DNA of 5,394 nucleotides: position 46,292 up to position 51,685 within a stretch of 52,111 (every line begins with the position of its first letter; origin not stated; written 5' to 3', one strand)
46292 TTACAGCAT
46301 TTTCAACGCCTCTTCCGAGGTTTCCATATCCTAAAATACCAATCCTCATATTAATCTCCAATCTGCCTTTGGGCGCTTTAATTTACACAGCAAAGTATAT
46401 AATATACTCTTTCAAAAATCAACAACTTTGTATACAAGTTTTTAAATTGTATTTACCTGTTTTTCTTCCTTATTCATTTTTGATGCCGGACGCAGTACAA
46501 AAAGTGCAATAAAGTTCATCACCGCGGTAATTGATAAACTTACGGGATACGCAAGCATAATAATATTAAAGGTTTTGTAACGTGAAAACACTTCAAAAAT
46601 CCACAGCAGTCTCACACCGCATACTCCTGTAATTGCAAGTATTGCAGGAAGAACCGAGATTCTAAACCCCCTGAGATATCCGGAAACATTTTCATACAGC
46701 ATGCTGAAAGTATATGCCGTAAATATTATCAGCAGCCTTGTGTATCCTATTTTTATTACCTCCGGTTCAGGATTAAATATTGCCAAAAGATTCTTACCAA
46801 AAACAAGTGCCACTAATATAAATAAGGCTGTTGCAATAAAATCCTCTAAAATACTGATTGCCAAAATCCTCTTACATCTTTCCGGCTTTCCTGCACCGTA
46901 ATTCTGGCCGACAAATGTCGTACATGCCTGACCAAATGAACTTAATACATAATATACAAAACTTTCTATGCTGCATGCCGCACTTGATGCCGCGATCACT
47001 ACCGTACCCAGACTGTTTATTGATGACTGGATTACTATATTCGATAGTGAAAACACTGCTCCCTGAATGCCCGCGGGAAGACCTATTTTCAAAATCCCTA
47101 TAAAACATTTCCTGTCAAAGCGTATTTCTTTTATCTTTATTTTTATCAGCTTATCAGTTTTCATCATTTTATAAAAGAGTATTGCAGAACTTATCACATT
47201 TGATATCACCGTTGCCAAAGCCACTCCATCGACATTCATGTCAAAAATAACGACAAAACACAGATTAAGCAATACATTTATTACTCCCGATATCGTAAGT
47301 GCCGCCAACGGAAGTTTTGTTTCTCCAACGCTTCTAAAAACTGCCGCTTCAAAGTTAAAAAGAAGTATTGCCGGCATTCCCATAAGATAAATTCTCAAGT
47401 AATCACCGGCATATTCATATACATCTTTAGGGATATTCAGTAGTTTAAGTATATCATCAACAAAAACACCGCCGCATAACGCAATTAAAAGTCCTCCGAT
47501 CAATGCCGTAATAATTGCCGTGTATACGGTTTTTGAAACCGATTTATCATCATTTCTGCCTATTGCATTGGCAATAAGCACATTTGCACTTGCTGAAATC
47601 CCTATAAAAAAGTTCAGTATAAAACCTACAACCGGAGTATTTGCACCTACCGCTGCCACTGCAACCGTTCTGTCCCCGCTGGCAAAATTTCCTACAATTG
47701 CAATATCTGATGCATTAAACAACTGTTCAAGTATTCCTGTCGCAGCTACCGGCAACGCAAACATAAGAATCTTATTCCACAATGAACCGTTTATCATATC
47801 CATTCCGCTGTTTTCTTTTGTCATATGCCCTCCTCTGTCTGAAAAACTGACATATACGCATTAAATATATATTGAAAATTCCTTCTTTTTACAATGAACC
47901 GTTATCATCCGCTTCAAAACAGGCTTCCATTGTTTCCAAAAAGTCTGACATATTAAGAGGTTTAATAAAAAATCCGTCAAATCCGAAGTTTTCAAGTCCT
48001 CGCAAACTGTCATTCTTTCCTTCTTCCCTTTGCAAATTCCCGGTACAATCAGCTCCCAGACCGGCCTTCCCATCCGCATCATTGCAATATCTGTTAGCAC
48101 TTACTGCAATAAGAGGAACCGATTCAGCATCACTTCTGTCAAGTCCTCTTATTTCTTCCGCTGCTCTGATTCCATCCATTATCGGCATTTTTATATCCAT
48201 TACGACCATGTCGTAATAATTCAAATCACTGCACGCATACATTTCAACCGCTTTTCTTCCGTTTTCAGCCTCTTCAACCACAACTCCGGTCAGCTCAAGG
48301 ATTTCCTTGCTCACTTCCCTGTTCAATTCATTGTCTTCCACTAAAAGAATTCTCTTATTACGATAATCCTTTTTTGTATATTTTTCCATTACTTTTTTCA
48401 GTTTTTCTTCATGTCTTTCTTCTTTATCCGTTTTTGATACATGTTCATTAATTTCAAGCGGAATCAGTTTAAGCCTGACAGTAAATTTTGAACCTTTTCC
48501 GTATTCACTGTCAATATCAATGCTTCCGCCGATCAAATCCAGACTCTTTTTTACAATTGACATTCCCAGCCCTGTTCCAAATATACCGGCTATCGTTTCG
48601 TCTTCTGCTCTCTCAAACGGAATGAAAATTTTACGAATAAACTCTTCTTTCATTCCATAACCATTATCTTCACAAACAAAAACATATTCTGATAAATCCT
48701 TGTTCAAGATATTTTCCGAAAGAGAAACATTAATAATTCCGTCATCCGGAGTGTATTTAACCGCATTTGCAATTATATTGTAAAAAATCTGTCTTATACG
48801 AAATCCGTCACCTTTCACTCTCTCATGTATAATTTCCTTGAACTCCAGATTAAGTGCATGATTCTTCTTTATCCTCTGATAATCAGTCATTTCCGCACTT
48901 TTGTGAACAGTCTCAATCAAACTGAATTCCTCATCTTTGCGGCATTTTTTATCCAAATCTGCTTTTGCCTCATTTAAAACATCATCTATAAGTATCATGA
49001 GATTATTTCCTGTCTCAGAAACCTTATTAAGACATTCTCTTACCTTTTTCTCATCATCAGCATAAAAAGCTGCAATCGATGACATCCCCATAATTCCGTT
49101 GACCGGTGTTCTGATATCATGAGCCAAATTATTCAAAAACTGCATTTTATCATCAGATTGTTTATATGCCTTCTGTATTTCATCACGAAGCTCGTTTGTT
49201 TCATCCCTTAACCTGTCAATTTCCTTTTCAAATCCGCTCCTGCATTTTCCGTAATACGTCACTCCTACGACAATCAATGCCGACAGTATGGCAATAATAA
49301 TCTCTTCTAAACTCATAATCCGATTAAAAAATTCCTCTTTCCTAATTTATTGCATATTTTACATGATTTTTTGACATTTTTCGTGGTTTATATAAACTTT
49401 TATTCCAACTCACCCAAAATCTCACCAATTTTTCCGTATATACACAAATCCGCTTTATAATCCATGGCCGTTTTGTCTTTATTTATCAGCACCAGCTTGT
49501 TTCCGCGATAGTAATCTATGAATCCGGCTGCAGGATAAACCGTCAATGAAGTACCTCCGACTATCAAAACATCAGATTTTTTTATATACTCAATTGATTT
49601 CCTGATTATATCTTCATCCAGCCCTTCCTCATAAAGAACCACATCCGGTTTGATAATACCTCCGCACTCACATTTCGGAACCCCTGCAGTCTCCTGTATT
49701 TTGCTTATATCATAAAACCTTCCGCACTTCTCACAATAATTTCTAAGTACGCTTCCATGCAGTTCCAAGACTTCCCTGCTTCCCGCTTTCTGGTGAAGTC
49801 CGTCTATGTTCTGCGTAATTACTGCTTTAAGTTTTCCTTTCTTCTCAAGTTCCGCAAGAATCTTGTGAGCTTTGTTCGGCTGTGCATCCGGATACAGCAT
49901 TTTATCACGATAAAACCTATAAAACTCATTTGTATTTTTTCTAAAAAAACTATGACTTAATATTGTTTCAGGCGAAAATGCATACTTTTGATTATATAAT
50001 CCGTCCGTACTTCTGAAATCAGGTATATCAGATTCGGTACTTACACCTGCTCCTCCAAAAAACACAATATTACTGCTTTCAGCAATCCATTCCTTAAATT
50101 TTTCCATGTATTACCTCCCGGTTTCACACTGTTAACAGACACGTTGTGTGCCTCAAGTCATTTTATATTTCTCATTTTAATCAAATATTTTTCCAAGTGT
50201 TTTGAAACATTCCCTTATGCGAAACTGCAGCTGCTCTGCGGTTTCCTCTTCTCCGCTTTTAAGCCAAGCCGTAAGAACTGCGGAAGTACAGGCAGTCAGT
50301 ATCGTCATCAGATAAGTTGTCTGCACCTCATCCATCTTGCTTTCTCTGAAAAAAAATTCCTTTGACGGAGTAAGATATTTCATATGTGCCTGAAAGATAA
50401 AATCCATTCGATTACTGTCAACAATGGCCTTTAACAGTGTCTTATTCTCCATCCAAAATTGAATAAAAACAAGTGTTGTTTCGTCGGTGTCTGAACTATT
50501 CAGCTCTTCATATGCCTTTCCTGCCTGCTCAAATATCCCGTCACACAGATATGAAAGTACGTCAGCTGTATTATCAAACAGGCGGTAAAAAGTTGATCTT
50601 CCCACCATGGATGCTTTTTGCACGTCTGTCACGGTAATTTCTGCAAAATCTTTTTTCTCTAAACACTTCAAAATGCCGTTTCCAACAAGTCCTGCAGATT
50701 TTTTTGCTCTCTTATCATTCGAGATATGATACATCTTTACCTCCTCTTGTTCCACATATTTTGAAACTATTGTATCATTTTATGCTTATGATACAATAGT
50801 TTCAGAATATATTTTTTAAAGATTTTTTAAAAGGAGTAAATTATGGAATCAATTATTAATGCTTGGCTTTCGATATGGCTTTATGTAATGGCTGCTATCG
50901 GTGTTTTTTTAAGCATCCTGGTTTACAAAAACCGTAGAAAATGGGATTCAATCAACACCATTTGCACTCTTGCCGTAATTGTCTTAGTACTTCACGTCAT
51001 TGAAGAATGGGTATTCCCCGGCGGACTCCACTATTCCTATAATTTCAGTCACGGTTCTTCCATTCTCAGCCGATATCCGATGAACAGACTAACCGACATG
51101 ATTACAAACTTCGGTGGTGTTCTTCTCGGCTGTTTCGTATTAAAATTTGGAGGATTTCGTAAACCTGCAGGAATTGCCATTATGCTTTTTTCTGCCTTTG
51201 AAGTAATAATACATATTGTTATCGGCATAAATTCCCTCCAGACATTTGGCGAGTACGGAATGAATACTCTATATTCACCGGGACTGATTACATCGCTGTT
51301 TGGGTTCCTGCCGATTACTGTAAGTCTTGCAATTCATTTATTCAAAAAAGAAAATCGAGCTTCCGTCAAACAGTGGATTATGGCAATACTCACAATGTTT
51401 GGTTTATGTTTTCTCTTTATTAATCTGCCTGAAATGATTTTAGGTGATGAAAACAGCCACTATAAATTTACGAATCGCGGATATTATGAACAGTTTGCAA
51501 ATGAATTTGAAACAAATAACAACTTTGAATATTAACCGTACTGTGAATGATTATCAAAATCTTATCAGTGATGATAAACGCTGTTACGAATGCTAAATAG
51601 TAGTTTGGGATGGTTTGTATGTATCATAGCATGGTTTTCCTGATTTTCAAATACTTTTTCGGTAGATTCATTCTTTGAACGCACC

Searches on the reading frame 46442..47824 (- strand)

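Call 44: search_protein_families(library=pfam, proteins=[window:46442-47824:-], max_evalue=0.001)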
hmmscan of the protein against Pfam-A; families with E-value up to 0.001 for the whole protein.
window:46442-47824:- (460 aa): 2 families
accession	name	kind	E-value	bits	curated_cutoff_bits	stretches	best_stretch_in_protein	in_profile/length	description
PF01554.23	MatE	-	6.6e-49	166.1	24.9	2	25-187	1-159/161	MatE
PF03023.19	MurJ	-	1.5e-12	47.4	27.4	1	73-238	248-417/451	Lipid II flippase MurJ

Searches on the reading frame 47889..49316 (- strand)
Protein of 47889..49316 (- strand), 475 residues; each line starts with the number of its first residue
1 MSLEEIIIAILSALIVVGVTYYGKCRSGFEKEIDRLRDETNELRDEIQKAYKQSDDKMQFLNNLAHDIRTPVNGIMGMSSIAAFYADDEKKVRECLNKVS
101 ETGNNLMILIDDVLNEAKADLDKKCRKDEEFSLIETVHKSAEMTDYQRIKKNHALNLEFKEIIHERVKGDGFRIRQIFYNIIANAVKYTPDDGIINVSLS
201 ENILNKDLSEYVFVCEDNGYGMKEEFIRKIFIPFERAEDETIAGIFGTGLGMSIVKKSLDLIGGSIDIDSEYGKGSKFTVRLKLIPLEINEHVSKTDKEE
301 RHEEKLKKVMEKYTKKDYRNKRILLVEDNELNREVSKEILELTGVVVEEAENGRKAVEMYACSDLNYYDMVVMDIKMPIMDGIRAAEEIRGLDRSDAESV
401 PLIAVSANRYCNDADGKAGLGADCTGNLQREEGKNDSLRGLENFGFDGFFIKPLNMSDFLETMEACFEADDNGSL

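Call 44: search_protein_families(library=pfam, proteins=[window:47889-49316:-], max_evalue=0.001)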
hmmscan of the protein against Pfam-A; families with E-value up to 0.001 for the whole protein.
window:47889-49316:- (475 aa): 3 families
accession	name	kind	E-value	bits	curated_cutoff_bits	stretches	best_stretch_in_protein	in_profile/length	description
PF02518.31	HATPase_c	-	7e-24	84.9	26.4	1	169-284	1-109/111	Histidine kinase-, DNA gyrase B-, and HSP90-like ATPase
PF00072.30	Response_reg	-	4.5e-18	65.9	30.2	1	323-422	1-93/111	Response regulator receiver domain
PF00512.31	HisKA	-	1.1e-11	45.1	26.9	1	57-120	2-64/66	His Kinase A (phospho-acceptor) domain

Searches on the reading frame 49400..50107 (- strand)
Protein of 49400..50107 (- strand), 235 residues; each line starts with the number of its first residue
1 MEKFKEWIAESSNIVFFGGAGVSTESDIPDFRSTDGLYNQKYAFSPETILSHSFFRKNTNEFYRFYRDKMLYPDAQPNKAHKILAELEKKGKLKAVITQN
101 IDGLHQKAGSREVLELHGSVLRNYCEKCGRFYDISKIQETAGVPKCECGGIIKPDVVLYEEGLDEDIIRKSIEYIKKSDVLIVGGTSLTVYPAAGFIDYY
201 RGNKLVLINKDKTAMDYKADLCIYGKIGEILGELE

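Call 44: search_protein_families(library=pfam, proteins=[window:49400-50107:-], max_evalue=0.001)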
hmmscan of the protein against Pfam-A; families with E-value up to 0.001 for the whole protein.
window:49400-50107:- (235 aa): 2 families
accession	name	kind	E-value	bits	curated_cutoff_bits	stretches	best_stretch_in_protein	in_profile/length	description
PF02146.23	SIR2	-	3.7e-51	174.1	24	1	19-192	1-180/180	Sir2 family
PF00205.28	TPP_enzyme_M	-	0.00082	19.5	30.4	0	172-234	72-137/137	Thiamine pyrophosphate enzyme, central domain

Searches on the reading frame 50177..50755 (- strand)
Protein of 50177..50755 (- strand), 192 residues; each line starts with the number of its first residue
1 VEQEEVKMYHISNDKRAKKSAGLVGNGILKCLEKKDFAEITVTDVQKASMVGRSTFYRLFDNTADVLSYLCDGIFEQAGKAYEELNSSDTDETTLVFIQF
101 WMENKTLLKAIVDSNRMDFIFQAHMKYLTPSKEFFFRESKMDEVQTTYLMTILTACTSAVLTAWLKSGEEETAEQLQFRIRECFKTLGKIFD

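Call 44: search_protein_families(library=pfam, proteins=[window:50177-50755:-], max_evalue=0.001)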
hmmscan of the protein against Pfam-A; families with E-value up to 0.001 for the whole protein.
window:50177-50755:- (192 aa): 1 family
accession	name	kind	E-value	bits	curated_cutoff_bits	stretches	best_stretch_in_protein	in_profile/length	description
PF14278.11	TetR_C_8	-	0.0006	20.3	26.1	0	92-181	5-98/103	Transcriptional regulator C-terminal region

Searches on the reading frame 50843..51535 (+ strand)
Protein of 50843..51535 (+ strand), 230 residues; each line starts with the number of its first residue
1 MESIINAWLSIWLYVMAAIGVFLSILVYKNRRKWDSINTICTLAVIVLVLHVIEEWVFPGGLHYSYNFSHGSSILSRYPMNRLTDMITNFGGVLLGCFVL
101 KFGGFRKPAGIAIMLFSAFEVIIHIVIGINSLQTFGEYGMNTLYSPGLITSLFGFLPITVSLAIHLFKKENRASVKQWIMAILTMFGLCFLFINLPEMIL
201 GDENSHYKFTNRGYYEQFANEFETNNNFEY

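Call 44: search_protein_families(library=pfam, proteins=[window:50843-51535:+], max_evalue=0.001)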
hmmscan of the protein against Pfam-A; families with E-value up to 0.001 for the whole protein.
window:50843-51535:+ (230 aa): 1 family
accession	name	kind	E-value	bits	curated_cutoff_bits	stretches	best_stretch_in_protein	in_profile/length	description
PF13787.11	HXXEE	-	1.1e-09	39.5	25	1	43-160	2-112/114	Protein of unknown function with HXXEE motif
